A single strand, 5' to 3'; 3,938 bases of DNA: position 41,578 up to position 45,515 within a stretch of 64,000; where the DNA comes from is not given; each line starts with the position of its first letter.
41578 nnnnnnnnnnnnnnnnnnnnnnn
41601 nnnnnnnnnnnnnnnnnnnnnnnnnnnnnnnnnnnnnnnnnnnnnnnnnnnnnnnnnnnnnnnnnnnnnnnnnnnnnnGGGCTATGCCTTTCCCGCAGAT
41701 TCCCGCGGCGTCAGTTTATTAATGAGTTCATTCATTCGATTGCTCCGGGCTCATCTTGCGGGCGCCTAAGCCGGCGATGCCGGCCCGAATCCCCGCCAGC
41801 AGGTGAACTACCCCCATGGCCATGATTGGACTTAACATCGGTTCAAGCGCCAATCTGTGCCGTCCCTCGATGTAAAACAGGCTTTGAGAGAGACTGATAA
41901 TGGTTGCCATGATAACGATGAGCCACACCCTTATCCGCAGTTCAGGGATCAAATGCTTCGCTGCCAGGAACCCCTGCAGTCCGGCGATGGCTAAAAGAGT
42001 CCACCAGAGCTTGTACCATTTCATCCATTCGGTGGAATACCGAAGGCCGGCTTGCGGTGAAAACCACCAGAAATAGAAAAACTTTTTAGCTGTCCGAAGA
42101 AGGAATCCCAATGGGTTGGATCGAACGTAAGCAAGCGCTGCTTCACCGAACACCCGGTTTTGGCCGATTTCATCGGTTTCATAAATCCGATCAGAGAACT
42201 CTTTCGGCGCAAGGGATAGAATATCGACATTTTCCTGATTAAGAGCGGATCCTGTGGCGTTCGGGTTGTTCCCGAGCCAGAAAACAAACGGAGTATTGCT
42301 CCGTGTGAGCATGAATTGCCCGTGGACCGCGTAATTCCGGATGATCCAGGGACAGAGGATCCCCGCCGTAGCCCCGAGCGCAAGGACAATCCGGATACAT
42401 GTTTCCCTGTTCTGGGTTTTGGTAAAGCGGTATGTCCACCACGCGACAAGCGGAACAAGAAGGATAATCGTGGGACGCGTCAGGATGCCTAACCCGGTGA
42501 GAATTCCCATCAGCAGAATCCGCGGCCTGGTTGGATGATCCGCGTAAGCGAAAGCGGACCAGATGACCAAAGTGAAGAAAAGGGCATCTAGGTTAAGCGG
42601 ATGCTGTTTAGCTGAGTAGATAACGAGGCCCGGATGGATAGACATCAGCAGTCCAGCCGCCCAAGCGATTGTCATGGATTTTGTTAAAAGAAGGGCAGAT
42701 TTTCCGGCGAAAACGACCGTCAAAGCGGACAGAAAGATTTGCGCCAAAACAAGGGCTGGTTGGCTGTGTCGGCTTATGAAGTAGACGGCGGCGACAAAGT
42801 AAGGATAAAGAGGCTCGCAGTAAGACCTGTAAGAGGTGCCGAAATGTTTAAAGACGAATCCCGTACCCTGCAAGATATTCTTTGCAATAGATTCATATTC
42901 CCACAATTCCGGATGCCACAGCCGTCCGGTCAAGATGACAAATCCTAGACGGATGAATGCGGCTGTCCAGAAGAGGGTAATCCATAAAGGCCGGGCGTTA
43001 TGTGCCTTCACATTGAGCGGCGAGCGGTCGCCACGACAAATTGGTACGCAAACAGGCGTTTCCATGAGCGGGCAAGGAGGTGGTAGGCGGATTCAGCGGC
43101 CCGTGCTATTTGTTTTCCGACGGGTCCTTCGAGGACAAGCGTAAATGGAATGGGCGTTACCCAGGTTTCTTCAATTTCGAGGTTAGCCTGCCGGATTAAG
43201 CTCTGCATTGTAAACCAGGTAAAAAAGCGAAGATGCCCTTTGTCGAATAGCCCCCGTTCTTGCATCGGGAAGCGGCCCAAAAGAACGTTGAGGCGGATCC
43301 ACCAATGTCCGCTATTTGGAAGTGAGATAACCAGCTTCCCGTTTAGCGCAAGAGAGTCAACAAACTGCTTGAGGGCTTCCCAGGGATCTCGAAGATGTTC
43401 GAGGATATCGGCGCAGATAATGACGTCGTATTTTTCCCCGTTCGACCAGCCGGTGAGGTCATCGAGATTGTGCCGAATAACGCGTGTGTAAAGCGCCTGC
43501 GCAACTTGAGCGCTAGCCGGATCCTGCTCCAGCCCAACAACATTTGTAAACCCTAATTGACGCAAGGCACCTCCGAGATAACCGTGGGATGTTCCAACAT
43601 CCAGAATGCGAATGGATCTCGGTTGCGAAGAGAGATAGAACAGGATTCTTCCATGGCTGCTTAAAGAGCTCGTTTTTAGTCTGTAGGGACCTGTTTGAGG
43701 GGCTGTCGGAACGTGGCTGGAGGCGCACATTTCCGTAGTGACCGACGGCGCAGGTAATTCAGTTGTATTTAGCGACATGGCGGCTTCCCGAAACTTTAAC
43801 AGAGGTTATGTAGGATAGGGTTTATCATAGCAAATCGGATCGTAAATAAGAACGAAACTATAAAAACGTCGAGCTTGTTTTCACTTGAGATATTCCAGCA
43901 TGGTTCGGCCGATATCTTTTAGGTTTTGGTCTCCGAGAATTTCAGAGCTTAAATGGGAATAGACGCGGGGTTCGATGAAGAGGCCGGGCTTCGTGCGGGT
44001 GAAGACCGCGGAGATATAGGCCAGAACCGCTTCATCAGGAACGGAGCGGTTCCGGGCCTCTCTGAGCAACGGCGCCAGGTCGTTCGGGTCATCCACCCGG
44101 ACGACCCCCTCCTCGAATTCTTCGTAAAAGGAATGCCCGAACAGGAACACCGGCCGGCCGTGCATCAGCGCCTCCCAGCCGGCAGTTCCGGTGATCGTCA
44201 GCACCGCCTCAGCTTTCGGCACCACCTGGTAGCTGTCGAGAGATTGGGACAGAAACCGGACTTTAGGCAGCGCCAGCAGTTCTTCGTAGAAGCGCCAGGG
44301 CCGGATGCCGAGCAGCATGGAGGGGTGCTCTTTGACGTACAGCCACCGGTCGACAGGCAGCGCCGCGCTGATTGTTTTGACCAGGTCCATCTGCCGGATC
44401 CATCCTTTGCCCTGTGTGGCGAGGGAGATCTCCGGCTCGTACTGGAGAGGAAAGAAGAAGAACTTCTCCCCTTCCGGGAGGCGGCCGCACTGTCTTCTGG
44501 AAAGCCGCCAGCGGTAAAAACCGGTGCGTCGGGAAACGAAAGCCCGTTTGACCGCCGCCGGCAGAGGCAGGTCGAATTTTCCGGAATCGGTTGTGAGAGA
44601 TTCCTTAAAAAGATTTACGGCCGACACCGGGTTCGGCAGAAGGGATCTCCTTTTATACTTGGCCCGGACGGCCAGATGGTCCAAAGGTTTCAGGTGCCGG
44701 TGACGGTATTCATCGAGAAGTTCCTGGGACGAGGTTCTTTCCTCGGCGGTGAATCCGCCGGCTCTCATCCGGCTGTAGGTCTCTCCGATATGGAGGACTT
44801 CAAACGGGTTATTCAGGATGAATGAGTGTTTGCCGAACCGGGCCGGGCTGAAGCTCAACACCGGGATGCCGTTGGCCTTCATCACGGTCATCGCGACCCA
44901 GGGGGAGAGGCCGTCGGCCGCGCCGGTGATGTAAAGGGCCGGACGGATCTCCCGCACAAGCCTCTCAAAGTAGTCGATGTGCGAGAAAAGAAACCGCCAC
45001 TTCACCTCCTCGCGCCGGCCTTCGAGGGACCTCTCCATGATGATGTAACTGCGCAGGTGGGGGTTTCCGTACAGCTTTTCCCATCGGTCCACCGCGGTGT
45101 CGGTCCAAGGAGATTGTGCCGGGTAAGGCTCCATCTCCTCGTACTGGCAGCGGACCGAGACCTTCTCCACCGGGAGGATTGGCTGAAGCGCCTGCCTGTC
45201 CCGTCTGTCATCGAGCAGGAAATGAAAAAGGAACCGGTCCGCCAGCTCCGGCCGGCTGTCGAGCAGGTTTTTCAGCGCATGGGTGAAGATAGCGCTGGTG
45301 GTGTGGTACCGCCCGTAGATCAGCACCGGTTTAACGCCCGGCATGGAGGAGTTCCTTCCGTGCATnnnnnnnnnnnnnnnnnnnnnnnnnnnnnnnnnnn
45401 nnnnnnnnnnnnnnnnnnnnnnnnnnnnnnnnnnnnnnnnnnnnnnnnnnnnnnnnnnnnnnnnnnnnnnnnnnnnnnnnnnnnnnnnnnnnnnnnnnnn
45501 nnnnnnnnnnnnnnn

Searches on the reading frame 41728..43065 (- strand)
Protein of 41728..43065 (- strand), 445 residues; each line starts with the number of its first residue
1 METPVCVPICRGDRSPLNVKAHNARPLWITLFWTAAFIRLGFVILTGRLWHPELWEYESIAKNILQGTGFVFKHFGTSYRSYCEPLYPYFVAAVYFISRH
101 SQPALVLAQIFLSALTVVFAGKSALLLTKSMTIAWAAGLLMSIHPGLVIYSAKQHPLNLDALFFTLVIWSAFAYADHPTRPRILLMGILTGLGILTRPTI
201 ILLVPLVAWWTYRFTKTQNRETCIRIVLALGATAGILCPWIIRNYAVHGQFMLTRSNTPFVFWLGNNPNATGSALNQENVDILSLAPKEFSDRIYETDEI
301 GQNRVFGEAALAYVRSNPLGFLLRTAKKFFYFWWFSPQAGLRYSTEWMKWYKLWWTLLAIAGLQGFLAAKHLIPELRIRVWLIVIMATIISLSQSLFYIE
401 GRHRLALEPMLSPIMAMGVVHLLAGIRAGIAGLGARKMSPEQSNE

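Call 6: search_protein_families(library=ncbifam, proteins=[window:41728-43065:-], max_evalue=0.00001)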
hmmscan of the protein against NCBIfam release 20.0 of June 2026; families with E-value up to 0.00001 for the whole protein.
window:41728-43065:- (445 aa): 1 family
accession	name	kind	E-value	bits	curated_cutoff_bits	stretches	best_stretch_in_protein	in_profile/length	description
NF009784.2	PRK13279.1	equivalog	2.2e-07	29.9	567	1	34-243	11-225/539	lipid IV(A) 4-amino-4-deoxy-L-arabinosyltransferase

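Call 7: search_protein_families(library=pfam, proteins=[window:41728-43065:-], max_evalue=0.00001)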
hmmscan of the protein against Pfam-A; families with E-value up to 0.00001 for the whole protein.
window:41728-43065:- (445 aa): 1 family
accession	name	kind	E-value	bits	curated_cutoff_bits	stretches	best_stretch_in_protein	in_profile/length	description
PF13231.12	PMT_2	-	6.6e-08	33.4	26.1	1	85-237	4-153/160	Dolichyl-phosphate-mannose-protein mannosyltransferase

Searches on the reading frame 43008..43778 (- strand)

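Call 11: search_protein_families(library=pfam, proteins=[window:43008-43778:-], max_evalue=0.0001)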
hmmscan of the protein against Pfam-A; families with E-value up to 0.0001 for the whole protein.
window:43008-43778:- (256 aa): 6 families
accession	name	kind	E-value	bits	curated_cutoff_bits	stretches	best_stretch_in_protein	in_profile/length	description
PF13489.12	Methyltransf_23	-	9.8e-19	68.1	27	1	45-204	13-163/164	Methyltransferase domain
PF07021.18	MetW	-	1e-11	45.3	21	1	56-204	15-164/193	Methionine biosynthesis protein MetW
PF08242.18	Methyltransf_12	-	5e-10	40.4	30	1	59-149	1-98/98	Methyltransferase domain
PF08241.18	Methyltransf_11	-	3.7e-09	37.6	21.2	1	59-151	1-95/95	Methyltransferase domain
PF13649.12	Methyltransf_25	-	3.2e-07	31.4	27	1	58-147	1-97/97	Methyltransferase domain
PF13847.12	Methyltransf_31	-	5.3e-07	29.9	27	1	56-155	5-113/145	Methyltransferase domain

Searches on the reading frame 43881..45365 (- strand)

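Call 6: search_protein_families(library=ncbifam, proteins=[window:43881-45365:-], max_evalue=0.00001)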
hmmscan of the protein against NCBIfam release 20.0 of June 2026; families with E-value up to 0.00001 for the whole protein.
window:43881-45365:- (494 aa): 0 families

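Call 7: search_protein_families(library=pfam, proteins=[window:43881-45365:-], max_evalue=0.00001)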
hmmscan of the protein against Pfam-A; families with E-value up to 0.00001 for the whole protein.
window:43881-45365:- (494 aa): 1 family
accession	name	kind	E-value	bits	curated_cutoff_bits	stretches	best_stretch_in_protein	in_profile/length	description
PF05159.20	Capsule_synth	-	3.2e-12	47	20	1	296-415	141-267/310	Capsule polysaccharide biosynthesis protein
